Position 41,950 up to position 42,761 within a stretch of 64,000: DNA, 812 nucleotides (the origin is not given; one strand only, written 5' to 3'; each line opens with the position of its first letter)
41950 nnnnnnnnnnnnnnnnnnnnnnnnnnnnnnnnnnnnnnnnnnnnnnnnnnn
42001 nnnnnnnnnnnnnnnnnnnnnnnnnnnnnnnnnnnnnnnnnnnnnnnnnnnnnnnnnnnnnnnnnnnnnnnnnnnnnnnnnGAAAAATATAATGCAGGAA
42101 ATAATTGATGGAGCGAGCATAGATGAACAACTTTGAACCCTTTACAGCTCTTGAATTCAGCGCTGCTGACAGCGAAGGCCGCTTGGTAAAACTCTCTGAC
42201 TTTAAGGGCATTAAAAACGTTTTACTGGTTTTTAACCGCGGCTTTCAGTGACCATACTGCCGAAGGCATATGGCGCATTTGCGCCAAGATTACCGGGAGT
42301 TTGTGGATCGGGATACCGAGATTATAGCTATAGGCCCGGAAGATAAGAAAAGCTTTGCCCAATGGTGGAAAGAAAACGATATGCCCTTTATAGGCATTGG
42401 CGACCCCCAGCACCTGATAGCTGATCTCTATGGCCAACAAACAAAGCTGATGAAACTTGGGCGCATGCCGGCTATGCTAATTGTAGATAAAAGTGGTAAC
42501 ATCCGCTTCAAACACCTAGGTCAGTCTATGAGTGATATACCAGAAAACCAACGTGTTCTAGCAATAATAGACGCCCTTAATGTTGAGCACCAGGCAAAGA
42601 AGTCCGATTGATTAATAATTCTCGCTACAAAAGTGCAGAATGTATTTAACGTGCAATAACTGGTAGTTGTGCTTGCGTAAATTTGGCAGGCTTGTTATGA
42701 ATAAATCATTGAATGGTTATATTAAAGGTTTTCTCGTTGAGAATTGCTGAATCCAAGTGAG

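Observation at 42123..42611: In-frame TGA exactly at the first cysteine of a redoxin CxxC motif: UxxC selenoprotein candidate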

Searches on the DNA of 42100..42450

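Call 52: search_rna_families(source=window, start=42100, end=42450, threshold=evalue, max_evalue=10)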
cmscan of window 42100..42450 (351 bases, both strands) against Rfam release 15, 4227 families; matches with E-value up to 10: 1.
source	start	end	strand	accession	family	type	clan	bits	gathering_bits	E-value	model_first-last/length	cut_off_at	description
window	42108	42187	+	RF02202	UCA1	Gene; lncRNA;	-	12.8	80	1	1-75/75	no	Urothelial cancer associated 1 conserved region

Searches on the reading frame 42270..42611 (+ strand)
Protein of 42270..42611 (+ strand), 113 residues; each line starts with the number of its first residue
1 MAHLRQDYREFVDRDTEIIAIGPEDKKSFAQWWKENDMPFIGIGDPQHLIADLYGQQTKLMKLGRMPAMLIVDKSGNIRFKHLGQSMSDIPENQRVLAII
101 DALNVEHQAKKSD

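Call 55: find_encoding_contigs(protein=window:42270-42611:+, flank=1000, max_places=6)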
Protein window:42270-42611:+ (113 aa): 6 contigs read that carry it; 5 places shown.
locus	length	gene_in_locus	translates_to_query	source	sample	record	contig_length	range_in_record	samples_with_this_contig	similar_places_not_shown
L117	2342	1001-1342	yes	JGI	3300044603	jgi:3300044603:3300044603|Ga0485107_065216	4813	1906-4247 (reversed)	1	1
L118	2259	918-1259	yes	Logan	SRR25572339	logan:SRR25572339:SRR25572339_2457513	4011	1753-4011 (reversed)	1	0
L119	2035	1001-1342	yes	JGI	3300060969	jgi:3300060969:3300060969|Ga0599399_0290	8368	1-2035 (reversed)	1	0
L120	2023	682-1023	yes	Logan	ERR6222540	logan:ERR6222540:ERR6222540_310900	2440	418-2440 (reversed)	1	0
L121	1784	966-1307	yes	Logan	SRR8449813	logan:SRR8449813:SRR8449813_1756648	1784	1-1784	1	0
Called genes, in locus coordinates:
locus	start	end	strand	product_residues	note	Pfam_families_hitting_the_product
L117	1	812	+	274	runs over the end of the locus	PF00248:Aldo_ket_red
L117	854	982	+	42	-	-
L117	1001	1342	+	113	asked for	PF00578:AhpC-TSA, PF08534:Redoxin (weak)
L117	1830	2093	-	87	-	PF13447:Multi-haem_cyto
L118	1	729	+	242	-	?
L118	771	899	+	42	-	-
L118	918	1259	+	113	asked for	PF00578:AhpC-TSA, PF08534:Redoxin (weak)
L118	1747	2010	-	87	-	PF13447:Multi-haem_cyto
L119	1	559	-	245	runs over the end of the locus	PF12650:DUF3784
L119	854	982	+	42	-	-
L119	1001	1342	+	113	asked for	PF00578:AhpC-TSA, PF08534:Redoxin (weak)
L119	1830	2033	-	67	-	?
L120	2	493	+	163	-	?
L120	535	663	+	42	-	-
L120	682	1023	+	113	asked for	PF00578:AhpC-TSA, PF08534:Redoxin (weak)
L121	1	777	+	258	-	?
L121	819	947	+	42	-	-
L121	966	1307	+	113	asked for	PF00578:AhpC-TSA, PF08534:Redoxin (weak)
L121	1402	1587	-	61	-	-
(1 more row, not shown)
